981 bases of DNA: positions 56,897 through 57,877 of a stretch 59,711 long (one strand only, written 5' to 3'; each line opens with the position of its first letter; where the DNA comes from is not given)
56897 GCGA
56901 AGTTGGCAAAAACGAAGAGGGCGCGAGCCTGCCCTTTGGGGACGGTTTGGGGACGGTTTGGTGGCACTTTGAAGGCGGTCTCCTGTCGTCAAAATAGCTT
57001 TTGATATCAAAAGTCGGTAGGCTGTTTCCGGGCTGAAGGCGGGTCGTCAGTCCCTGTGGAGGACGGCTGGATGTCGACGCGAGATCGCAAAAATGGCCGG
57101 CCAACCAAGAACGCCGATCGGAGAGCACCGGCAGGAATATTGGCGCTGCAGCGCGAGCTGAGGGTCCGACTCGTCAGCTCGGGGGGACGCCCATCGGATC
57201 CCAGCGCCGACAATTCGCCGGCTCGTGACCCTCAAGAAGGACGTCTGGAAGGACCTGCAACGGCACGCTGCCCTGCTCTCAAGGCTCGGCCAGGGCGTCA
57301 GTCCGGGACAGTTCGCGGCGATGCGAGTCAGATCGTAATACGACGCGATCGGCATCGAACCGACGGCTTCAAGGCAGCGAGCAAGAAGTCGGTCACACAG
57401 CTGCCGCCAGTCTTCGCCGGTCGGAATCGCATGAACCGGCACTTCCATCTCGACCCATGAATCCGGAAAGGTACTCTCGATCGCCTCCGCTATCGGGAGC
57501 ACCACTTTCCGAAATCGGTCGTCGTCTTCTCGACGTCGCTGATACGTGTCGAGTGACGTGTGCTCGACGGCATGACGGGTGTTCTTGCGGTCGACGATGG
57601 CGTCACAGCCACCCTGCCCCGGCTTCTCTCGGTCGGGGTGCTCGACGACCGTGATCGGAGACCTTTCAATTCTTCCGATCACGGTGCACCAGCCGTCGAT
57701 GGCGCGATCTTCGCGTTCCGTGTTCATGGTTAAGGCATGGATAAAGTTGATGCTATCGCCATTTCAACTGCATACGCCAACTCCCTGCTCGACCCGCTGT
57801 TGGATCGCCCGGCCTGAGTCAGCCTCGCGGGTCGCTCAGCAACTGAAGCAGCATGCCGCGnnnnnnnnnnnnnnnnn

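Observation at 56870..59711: tRNA-Val-adjacent island: wHTH protein - Ser/Thr kinase - PD-(D/E)xK-like protein, divergent from a Dam-family methylase (candidate undescribed defence-like module)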

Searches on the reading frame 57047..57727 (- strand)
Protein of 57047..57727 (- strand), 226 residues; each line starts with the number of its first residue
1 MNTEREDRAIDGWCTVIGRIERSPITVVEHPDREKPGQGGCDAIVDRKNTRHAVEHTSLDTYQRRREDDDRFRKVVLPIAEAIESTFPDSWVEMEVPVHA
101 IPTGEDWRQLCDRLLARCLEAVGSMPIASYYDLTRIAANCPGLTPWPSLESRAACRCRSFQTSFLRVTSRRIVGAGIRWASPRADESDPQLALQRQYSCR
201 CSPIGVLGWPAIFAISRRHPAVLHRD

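Call 11: search_protein_families(library=pfam, proteins=[window:57047-57727:-], max_evalue=1)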
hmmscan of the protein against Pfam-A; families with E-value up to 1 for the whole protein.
window:57047-57727:- (226 aa): 0 families

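Call 12: search_protein_families(library=padloc, proteins=[window:57047-57727:-], max_evalue=1)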
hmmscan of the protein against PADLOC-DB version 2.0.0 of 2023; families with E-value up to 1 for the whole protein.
window:57047-57727:- (226 aa): 0 families

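Call 13: search_protein_families(library=ncbifam, proteins=[window:57047-57727:-], max_evalue=1)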
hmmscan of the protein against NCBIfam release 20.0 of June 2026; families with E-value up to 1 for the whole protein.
window:57047-57727:- (226 aa): 0 families

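Call 53: find_homologous_proteins(query=window:57047-57727:-, max_evalue=0.001)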
Query window:57047-57727:- (226 aa): 13 proteins with E <= 0.001 among 197 candidates.
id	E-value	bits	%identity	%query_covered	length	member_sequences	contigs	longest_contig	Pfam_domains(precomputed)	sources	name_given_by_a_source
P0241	4.9e-152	522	100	100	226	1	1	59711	-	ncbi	-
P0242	7.3e-81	289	81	71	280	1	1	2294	-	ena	-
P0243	1.7e-77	278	79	69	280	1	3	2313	-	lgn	-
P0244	1.0e-63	233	70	65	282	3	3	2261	-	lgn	-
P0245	1.8e-59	219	67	63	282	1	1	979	-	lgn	-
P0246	8.9e-59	217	65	67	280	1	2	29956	-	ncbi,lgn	-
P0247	3.8e-57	212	63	67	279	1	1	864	-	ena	-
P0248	3.2e-55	205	66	59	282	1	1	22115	-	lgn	-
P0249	1.7e-53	200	61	65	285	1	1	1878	-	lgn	-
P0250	8.9e-53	197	59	67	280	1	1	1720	-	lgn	-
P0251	4.1e-43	166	49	71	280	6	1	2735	-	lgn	-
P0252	5.6e-30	123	64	37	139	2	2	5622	-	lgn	-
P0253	3.5e-25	107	65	37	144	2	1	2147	-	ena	-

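Call 55: find_encoding_contigs(protein=P0246, flank=8000, max_places=4)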
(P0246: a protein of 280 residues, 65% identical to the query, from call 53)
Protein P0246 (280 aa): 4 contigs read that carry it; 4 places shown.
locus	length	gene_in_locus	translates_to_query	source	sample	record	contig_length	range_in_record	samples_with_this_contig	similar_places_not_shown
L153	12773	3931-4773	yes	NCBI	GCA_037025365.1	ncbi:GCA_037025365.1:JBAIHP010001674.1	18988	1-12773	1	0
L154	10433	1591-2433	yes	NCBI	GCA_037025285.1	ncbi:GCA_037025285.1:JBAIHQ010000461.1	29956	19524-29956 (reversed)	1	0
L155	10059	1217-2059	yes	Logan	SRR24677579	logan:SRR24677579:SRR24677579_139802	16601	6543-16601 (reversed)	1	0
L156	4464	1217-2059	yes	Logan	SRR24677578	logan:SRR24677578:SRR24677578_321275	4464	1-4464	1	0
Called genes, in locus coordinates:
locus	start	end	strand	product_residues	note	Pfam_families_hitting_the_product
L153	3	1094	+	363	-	?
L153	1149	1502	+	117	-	PF07681:DoxX (weak)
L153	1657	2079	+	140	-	-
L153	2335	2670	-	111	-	-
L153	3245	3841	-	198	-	-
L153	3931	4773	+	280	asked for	-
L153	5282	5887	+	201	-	-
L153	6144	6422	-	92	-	-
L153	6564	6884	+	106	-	PF01527:HTH_Tnp_1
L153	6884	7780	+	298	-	PF13276:HTH_21, PF00665:rve, PF13683:rve_3, PF13333:rve_2 (weak)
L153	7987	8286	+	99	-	-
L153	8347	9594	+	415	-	PF04055:Radical_SAM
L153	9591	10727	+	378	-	PF13676:TIR_2 (weak)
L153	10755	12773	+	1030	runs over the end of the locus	PF20703:nSTAND1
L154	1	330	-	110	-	?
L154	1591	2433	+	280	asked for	-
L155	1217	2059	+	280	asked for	-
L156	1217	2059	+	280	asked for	-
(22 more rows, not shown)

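Call 95: search_solved_structures(query=A6, max_evalue=10, show_alignments=1)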
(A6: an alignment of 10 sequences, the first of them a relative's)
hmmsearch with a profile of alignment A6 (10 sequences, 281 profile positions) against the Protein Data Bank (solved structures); distinct sequences matched with E-value up to 10: 0.

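Call 96: search_protein_families(library=phrogs, proteins=[P0242], max_evalue=0.01)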
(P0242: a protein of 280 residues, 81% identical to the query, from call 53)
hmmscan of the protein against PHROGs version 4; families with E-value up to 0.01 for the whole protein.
P0242 (280 aa): 0 families

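Call 109: search_protein_families(library=pfam, proteins=[P0242, L153:3245-3838:-, L153:5282-5884:+], max_evalue=1)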
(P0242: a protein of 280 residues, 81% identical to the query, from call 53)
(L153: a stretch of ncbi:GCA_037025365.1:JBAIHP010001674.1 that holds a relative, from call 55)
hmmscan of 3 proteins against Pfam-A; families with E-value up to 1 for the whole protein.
P0242 (280 aa): 0 families

L153:3245-3838:- (197 aa): 0 families

L153:5282-5884:+ (201 aa): 0 families
